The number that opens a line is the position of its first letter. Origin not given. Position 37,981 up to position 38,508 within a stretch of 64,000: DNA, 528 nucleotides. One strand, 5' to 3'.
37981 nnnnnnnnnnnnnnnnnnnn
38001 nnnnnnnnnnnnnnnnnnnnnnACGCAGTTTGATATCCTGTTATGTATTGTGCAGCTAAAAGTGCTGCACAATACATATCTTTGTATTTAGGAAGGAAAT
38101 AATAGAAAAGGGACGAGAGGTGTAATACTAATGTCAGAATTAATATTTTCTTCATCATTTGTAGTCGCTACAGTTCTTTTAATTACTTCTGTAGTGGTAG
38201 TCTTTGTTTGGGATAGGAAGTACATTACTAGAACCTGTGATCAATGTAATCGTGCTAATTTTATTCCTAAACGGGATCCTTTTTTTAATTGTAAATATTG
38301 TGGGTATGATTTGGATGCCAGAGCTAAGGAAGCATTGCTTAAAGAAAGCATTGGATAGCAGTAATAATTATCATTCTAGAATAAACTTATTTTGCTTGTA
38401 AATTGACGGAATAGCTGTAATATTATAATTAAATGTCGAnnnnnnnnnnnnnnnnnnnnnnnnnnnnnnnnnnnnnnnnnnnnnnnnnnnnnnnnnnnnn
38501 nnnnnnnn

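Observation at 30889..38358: Sigma-54 operon 1 (SDR, acyl-CoA dehydrogenase, CoA-transferase, PrpD-family protein, PaaY-like protein, MFS anion transporter) with no obvious known pathway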

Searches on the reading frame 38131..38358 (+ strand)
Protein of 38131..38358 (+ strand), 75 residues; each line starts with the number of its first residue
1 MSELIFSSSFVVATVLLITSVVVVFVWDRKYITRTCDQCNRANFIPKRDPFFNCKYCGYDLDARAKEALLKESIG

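Call 70: search_protein_families(library=pfam, proteins=[window:38131-38358:+], max_evalue=0.00001)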
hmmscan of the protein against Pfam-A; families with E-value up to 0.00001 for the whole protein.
window:38131-38358:+ (75 aa): 0 families
